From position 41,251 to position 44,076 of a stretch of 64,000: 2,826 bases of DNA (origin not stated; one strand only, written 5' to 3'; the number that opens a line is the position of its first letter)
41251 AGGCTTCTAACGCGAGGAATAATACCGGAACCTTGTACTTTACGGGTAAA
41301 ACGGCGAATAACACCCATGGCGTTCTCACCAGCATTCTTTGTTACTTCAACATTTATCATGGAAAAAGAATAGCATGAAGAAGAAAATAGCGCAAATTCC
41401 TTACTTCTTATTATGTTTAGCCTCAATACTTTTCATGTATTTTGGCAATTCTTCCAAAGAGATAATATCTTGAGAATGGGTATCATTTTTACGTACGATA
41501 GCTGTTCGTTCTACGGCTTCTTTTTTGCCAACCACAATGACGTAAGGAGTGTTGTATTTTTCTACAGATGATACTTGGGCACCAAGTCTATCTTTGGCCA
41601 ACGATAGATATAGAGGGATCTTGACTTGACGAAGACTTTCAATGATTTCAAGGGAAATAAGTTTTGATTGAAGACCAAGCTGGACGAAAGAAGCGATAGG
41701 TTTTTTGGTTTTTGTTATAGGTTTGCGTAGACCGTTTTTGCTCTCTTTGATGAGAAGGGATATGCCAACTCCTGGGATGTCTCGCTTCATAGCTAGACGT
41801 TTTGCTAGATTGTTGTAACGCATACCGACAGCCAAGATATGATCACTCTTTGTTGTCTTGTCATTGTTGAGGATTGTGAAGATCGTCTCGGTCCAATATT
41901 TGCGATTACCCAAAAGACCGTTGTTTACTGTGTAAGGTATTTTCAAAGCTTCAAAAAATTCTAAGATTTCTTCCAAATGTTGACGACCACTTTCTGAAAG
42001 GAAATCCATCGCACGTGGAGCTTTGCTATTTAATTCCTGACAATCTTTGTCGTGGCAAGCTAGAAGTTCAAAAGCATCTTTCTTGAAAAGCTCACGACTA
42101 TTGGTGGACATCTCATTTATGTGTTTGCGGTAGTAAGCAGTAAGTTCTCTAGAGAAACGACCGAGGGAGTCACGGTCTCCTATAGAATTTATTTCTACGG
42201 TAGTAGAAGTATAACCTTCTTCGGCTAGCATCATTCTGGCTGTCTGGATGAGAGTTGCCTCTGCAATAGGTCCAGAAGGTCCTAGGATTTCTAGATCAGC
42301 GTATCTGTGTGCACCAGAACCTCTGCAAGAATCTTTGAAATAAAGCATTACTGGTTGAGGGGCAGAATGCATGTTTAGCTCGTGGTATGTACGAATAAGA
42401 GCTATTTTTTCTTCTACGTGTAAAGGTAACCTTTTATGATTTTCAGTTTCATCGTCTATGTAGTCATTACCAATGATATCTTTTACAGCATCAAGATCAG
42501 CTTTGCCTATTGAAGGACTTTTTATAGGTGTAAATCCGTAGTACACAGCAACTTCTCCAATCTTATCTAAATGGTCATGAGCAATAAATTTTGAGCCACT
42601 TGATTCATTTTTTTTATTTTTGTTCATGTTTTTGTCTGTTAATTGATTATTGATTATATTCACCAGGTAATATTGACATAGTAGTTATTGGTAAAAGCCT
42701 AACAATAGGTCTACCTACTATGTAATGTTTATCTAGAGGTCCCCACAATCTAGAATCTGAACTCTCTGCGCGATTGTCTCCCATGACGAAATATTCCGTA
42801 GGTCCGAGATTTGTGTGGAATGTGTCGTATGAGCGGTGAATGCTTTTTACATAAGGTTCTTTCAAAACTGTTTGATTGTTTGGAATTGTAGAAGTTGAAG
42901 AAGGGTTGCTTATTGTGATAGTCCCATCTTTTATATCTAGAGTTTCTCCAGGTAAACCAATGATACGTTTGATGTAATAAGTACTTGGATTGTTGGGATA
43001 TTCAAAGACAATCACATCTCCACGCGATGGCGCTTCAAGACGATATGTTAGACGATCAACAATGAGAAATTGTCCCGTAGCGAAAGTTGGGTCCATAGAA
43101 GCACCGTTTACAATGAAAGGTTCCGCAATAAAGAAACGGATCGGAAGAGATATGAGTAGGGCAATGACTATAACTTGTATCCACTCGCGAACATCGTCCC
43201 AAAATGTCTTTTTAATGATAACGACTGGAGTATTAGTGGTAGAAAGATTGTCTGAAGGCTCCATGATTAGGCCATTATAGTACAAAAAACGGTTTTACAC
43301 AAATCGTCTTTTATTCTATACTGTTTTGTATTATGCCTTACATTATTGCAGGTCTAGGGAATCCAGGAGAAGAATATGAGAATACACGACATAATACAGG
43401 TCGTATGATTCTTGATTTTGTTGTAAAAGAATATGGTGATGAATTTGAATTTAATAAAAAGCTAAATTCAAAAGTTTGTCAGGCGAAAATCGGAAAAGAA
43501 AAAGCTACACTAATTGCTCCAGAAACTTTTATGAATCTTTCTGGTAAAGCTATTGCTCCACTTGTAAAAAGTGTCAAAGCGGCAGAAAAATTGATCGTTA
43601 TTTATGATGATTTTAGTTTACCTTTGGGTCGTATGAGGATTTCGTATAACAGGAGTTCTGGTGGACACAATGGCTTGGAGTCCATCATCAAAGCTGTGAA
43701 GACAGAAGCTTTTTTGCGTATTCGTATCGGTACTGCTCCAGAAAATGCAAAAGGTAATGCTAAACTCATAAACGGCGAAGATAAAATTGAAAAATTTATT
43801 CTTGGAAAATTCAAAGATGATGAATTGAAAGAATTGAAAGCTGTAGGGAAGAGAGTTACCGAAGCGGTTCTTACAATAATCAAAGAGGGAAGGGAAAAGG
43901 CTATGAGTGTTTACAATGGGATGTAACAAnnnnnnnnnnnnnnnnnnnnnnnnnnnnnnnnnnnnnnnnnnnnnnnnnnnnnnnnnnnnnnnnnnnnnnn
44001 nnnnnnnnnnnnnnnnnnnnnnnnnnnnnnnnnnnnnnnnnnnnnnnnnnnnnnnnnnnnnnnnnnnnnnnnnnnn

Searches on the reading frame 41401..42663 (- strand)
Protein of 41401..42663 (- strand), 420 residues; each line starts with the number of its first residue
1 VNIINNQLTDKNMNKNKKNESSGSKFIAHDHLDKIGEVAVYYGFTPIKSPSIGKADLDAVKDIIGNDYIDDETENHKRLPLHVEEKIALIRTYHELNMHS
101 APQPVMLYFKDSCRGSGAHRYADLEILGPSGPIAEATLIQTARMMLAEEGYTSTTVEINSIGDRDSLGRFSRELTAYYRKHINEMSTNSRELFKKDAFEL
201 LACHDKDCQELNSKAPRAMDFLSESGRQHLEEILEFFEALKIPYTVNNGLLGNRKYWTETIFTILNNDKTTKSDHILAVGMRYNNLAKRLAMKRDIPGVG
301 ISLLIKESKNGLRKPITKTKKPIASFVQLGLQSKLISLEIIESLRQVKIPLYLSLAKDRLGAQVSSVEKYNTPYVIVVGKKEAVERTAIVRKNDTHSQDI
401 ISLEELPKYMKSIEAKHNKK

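Call 7: search_protein_families(library=pfam, proteins=[window:41401-42663:-], max_evalue=0.00001)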
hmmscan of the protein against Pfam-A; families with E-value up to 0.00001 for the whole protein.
window:41401-42663:- (420 aa): 2 families
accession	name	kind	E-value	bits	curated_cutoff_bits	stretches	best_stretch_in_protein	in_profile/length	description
PF03129.25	HGTP_anticodon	-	7.2e-09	36.1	21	1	339-412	20-93/94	Anticodon binding domain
PF13393.11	tRNA-synt_His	-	5.9e-07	29.5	25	1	125-306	117-306/308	Histidyl-tRNA synthetase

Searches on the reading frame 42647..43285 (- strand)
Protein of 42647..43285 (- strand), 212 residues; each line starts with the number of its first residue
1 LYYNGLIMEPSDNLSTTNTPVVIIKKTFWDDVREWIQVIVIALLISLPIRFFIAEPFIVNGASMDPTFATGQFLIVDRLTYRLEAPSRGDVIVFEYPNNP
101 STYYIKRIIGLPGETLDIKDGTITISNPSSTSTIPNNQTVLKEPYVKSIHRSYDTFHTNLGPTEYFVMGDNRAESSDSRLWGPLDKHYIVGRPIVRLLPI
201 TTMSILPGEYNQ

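Call 41: search_protein_families(library=pfam, proteins=[window:42647-43285:-], max_evalue=0.001)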
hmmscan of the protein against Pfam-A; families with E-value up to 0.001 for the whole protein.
window:42647-43285:- (212 aa): 1 family
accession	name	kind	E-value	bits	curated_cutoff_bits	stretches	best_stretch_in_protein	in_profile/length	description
PF10502.14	Peptidase_S26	-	1.5e-44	152.3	22.9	1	33-195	2-165/168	Signal peptidase, peptidase S26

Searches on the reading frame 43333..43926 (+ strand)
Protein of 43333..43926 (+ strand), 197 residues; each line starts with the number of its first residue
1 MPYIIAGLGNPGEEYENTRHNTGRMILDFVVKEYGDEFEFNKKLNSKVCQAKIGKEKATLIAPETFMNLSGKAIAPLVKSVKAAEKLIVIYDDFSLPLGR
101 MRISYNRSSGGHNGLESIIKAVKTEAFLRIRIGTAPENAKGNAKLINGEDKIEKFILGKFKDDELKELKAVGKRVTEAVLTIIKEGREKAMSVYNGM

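Call 41: search_protein_families(library=pfam, proteins=[window:43333-43926:+], max_evalue=0.001)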
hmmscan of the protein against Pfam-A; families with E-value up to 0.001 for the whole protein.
window:43333-43926:+ (197 aa): 1 family
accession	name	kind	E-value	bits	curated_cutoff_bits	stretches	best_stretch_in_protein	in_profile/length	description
PF01195.25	Pept_tRNA_hydro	-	3.3e-53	180.7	27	1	4-195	1-183/183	Peptidyl-tRNA hydrolase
